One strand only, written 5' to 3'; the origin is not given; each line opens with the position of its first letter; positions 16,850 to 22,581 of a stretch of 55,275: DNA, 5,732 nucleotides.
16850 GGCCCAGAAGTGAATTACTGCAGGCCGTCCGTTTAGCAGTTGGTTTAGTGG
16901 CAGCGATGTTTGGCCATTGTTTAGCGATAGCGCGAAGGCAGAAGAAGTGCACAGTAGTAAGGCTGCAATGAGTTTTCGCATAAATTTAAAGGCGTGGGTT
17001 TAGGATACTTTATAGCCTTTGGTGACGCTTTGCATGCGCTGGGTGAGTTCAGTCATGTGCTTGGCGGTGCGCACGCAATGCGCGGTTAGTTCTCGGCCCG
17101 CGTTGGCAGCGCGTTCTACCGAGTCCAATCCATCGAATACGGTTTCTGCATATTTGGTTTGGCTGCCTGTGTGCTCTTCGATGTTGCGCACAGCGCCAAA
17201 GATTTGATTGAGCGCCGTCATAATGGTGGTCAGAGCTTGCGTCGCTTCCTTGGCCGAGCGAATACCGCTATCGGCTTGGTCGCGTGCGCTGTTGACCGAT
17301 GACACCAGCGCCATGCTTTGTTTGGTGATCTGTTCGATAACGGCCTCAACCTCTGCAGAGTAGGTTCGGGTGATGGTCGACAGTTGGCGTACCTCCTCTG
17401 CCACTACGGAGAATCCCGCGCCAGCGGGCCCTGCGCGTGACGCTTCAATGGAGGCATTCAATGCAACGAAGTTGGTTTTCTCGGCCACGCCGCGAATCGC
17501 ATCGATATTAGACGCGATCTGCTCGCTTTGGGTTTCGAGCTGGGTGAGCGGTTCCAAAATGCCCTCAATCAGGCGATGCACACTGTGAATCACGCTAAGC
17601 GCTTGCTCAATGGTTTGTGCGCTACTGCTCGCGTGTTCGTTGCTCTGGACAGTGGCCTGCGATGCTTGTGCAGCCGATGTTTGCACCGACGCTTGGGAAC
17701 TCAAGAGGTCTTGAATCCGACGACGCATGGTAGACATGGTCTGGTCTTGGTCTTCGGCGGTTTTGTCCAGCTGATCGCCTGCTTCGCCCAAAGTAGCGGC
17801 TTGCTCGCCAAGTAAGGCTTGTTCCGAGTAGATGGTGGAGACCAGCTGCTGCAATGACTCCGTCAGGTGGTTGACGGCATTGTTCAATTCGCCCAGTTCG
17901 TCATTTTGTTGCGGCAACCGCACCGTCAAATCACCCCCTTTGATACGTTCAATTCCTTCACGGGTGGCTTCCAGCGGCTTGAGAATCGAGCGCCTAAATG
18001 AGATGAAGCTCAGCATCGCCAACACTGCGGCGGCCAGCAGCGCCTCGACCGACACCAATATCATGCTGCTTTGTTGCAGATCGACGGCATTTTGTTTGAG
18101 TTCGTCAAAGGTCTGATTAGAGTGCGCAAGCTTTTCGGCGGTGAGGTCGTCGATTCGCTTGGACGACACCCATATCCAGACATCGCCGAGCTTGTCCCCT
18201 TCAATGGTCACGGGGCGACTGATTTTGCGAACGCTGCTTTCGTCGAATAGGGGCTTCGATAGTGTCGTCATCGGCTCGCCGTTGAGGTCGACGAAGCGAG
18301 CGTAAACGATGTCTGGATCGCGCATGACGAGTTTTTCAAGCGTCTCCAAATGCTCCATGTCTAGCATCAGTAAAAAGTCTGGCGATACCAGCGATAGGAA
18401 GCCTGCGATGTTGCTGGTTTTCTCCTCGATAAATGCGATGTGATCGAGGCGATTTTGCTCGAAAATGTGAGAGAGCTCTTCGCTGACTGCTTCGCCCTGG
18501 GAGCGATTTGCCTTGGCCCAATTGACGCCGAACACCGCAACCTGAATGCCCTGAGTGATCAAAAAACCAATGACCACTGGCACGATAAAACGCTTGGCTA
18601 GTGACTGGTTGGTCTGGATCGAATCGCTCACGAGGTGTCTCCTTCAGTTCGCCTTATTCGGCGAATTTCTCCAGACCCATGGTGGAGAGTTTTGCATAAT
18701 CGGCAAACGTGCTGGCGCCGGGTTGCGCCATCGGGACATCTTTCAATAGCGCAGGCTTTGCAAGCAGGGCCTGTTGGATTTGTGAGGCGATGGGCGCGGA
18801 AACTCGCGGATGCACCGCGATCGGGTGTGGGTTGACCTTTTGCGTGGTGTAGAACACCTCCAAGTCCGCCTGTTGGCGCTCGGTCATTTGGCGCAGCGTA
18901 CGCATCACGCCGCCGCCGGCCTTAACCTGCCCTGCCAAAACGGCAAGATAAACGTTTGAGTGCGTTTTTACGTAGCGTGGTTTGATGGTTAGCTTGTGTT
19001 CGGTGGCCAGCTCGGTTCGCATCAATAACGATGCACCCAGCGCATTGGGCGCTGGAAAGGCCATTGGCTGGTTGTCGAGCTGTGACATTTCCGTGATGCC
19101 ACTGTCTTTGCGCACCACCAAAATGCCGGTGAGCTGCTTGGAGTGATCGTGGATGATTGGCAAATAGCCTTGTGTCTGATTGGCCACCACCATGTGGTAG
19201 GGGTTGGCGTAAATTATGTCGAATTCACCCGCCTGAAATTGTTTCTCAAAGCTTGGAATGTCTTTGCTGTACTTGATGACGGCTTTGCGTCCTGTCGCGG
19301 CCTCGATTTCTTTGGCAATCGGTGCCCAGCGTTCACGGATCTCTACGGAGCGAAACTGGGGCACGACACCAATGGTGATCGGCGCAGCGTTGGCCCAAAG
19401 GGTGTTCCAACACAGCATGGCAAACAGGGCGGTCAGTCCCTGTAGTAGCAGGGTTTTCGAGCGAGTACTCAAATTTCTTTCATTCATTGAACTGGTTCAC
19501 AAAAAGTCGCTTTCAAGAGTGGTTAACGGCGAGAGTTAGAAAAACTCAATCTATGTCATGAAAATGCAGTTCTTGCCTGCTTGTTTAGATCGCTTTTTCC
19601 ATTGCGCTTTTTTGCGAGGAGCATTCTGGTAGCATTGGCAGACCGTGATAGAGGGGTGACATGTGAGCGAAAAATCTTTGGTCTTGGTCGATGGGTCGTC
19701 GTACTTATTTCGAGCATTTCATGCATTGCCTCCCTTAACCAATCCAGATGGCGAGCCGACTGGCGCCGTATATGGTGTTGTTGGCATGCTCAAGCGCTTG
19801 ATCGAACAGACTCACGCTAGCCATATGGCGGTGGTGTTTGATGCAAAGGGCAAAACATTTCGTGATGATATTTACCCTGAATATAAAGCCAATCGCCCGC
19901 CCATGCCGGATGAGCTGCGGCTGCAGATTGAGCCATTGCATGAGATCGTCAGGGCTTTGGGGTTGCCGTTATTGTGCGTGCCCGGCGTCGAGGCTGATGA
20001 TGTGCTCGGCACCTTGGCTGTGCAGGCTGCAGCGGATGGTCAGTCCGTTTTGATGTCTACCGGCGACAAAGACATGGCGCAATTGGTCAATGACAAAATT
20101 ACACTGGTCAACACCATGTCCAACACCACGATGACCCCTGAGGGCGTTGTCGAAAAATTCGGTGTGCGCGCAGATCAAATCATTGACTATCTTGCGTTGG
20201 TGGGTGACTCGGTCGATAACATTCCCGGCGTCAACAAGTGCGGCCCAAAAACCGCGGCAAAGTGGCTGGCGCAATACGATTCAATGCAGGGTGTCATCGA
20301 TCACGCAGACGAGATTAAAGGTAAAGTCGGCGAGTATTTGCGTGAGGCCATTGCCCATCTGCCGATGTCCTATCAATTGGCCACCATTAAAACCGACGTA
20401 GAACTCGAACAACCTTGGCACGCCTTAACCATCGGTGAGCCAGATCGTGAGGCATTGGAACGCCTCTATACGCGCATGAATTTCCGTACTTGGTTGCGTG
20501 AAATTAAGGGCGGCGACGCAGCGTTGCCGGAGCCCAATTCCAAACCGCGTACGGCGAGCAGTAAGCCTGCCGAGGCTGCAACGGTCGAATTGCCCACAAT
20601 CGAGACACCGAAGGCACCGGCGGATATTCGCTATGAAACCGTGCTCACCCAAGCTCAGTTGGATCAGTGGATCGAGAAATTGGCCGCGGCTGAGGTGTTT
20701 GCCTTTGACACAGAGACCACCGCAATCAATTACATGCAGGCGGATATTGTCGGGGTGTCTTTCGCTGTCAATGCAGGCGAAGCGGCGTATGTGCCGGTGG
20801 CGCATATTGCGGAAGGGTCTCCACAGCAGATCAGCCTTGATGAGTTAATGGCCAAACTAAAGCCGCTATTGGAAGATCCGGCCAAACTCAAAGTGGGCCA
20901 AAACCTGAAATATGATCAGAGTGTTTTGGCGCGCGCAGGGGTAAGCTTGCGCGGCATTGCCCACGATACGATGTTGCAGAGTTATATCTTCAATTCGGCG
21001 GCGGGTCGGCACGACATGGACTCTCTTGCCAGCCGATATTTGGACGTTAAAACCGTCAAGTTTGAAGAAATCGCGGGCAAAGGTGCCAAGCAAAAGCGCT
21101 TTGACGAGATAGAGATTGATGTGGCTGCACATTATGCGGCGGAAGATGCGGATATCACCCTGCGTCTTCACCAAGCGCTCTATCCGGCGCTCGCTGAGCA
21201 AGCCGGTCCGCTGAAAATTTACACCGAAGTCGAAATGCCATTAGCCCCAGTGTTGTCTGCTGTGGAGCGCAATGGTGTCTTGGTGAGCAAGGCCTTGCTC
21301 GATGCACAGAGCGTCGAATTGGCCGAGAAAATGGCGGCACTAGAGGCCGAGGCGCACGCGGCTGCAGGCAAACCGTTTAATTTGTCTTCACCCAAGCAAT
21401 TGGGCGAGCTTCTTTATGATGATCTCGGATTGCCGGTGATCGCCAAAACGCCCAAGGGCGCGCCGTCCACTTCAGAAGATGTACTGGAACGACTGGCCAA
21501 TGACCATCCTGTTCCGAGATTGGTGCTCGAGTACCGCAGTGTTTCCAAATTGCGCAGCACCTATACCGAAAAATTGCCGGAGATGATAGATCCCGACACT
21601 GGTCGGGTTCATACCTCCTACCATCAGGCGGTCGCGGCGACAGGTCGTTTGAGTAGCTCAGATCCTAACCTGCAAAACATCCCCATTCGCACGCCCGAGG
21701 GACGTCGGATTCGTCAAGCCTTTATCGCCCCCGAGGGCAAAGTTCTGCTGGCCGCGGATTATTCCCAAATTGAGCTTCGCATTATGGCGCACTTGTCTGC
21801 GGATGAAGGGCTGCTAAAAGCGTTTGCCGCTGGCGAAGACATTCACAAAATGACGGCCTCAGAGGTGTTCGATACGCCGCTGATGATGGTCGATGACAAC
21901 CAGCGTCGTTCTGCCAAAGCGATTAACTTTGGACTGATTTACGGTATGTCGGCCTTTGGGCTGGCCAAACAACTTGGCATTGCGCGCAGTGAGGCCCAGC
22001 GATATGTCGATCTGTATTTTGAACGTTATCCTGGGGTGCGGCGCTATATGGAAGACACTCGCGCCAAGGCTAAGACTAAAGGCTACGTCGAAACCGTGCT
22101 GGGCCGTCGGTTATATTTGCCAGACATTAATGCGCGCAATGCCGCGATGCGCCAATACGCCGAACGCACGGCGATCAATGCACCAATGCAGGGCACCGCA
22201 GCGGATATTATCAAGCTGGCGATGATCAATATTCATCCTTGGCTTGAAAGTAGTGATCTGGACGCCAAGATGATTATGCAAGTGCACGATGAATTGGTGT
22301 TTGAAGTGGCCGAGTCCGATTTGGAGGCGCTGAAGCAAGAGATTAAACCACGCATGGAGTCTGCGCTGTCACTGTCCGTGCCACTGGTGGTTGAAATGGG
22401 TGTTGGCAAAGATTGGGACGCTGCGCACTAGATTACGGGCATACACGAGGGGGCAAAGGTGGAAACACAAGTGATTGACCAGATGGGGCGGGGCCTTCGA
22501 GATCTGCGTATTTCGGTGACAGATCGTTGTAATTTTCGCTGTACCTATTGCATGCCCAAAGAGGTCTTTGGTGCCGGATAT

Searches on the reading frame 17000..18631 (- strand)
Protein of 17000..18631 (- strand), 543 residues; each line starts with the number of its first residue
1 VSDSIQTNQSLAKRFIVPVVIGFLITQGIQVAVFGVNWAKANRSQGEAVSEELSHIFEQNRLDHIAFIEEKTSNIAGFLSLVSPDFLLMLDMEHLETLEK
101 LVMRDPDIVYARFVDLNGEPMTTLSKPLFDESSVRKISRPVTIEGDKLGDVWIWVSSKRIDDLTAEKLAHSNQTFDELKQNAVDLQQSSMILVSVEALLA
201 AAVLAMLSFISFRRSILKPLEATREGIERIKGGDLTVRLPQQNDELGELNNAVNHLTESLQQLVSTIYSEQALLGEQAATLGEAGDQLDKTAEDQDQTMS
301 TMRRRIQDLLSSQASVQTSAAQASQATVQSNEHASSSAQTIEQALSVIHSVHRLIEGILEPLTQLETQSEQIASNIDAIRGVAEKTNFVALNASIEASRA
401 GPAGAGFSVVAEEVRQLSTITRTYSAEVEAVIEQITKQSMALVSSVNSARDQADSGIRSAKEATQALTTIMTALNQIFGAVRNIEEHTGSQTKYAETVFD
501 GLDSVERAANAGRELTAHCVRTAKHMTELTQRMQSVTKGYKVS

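Call 34: search_protein_families(library=pfam, proteins=[window:17000-18631:-], max_evalue=1e-8)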
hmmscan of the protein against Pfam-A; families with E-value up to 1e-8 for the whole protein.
window:17000-18631:- (543 aa): 2 families
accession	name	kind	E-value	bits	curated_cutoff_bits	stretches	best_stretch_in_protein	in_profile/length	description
PF00015.26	MCPsignal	-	5.2e-30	105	34.6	1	328-505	5-168/172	Methyl-accepting chemotaxis protein (MCP) signalling domain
PF00672.30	HAMP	-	1.2e-11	45.1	25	1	212-262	2-53/53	HAMP domain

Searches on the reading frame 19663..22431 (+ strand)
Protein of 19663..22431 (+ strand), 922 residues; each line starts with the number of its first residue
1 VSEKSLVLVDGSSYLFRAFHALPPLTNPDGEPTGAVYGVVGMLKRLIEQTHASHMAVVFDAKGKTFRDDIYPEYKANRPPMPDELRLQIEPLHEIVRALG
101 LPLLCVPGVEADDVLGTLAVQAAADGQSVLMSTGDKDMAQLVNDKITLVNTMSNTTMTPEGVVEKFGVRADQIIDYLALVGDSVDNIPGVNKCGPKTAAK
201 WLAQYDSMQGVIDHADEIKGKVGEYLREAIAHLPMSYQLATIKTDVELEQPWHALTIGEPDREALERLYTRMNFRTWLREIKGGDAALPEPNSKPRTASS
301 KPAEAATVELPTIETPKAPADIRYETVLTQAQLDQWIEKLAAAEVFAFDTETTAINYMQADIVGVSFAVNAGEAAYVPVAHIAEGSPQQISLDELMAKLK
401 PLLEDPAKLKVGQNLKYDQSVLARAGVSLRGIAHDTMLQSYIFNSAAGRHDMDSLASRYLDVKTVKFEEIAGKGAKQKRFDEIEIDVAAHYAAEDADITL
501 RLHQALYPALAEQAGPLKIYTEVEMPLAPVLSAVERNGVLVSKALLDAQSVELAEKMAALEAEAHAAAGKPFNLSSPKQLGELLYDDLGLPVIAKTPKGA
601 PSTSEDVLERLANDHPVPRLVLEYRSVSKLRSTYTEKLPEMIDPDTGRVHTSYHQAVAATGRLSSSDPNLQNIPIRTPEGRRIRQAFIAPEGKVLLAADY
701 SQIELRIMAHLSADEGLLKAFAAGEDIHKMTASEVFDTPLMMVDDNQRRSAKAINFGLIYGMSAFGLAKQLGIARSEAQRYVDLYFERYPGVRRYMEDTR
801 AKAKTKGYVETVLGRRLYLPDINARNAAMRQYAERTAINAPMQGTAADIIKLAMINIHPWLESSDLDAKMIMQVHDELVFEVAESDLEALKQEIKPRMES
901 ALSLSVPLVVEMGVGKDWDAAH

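Call 34: search_protein_families(library=pfam, proteins=[window:19663-22431:+], max_evalue=1e-8)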
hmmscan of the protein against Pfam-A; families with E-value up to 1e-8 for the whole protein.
window:19663-22431:+ (922 aa): 5 families
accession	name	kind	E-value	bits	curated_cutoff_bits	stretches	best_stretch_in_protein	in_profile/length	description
PF00476.26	DNA_pol_A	-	1.5e-167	557.8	34.3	1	545-919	3-380/381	DNA polymerase family A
PF02739.22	5_3_exonuc_N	-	6.4e-59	198.8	34.3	1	6-167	2-164/164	5'-3' exonuclease, N-terminal resolvase-like domain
PF01612.26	DNA_pol_A_exo1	-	1.3e-33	116.7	23.6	1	324-510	1-172/173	3'-5' exonuclease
PF01367.25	5_3_exonuc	-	3e-31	108.2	40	1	168-263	1-97/97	5'-3' exonuclease, C-terminal SAM fold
PF22619.2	DNA_polI_exo1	-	4.7e-15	56.1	27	1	351-484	4-124/140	DNA polymerase I, ribonuclease H-like domain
